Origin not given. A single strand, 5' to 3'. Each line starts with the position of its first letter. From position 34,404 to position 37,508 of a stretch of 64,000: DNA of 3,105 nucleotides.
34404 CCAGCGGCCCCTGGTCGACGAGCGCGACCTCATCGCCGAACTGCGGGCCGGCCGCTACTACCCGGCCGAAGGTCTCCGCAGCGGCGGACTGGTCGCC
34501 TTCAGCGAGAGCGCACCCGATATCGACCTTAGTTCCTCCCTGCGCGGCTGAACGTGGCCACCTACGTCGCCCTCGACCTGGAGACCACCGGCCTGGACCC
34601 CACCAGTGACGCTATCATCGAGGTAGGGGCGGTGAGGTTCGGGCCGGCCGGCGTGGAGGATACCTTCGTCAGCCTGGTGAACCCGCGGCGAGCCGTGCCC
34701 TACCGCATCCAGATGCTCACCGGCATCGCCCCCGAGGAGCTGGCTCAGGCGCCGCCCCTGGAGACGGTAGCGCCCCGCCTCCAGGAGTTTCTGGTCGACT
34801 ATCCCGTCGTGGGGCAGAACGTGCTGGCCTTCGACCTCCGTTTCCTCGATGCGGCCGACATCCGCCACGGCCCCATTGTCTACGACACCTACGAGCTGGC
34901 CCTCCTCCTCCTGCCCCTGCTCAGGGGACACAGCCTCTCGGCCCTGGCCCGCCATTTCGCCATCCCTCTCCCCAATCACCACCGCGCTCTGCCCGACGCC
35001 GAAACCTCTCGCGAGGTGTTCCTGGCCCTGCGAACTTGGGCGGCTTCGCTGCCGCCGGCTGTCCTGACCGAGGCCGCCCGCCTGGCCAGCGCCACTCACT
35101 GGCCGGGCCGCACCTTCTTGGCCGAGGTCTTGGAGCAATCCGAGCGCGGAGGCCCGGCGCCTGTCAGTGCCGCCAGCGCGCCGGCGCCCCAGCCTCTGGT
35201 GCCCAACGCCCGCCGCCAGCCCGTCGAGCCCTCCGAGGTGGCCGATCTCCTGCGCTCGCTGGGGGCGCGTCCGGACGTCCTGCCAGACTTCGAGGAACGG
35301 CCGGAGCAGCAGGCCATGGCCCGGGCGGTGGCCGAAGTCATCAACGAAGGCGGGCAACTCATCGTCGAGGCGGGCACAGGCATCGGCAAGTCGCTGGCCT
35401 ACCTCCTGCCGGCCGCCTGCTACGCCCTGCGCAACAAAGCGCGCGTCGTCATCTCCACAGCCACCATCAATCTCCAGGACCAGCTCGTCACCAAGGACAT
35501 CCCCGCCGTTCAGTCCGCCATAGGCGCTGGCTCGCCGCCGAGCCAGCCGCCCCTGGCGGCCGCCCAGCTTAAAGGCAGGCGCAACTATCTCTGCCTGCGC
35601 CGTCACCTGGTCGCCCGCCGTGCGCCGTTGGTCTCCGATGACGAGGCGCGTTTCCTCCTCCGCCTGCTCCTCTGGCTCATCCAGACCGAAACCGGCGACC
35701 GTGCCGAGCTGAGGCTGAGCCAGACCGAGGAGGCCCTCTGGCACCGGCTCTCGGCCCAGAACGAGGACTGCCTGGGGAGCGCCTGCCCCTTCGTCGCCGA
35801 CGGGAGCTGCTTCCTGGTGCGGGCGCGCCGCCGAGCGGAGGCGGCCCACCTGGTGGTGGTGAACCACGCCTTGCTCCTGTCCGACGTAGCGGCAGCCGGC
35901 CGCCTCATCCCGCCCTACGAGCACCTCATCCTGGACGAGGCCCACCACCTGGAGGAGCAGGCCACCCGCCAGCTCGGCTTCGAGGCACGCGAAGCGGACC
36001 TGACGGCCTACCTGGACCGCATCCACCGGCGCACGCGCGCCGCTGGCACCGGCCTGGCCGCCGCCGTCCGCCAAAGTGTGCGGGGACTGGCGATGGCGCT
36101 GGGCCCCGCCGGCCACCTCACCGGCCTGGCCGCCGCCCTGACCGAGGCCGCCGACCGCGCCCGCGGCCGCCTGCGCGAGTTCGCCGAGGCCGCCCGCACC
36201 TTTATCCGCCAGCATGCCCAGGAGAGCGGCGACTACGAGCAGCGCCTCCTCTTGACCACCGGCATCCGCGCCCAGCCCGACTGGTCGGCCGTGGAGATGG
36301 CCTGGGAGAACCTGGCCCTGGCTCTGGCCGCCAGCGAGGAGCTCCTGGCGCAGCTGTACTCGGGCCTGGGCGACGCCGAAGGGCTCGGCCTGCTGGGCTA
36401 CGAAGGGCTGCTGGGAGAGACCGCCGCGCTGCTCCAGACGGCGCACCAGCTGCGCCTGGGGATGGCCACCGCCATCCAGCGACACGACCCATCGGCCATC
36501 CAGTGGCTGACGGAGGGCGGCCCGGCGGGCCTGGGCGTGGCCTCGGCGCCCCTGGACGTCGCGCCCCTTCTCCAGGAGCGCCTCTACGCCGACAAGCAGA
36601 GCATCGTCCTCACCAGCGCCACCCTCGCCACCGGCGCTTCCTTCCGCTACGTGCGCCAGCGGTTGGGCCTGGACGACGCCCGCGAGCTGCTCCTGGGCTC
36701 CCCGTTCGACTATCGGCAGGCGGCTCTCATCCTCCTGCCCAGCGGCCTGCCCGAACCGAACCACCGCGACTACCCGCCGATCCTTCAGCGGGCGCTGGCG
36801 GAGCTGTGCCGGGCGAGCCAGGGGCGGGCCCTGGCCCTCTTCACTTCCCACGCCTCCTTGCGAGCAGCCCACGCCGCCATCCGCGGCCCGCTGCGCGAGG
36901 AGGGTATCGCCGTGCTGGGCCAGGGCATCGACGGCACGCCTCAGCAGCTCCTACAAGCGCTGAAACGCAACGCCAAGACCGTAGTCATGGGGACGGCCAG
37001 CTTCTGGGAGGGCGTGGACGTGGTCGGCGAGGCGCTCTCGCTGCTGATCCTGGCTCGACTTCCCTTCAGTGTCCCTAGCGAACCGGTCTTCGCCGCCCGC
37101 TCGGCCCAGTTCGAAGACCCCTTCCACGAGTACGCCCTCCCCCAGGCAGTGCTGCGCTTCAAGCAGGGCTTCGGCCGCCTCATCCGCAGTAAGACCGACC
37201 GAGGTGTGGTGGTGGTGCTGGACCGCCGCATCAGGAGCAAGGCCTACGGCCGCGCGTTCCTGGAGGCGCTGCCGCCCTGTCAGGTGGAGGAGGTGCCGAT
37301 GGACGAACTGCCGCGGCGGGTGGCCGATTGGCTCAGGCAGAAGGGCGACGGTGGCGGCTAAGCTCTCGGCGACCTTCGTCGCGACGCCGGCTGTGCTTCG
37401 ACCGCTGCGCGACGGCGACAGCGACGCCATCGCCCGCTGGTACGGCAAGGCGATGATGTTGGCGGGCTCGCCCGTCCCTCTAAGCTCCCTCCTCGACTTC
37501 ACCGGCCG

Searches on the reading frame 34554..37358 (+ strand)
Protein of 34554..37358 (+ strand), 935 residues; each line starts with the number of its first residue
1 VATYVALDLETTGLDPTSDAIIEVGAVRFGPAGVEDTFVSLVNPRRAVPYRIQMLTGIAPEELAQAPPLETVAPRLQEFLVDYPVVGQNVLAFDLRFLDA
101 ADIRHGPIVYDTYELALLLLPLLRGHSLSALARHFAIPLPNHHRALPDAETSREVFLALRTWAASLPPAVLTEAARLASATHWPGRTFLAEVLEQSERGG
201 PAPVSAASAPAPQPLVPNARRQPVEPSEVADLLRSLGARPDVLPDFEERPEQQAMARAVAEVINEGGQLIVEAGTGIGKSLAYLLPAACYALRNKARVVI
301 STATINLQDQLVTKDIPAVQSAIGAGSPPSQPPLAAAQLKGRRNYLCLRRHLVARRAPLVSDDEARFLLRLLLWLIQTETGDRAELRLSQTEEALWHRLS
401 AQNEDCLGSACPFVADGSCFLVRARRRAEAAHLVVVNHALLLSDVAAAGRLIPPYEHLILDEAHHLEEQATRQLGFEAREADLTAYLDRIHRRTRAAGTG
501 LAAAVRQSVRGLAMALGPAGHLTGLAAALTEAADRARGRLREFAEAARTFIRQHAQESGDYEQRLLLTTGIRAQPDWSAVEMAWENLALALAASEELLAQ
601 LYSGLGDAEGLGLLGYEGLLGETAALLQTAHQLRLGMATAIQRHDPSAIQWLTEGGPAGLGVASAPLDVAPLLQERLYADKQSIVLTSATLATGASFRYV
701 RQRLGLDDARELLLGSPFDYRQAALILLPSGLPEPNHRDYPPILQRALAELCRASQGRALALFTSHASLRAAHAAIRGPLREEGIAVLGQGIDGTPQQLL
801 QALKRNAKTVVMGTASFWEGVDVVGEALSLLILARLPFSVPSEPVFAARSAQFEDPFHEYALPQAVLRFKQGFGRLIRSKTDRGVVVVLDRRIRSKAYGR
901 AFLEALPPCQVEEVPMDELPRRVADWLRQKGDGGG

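Call 11: search_protein_families(library=pfam, proteins=[window:34554-37358:+], max_evalue=0.001)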
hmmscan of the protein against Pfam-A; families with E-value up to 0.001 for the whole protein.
window:34554-37358:+ (935 aa): 4 families
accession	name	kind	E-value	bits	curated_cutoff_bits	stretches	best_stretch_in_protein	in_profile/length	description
PF13307.12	Helicase_C_2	-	3e-39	135.2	25.3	1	749-908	2-169/170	Helicase C-terminal domain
PF00929.31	RNase_T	-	2.2e-27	97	24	1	5-156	1-164/164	Exonuclease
PF00270.35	DEAD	-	4.4e-10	40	26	1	258-313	6-63/167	DEAD/DEAH box helicase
PF04851.21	ResIII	-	0.00044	20.6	22.5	0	246-312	2-70/164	Type III restriction enzyme, res subunit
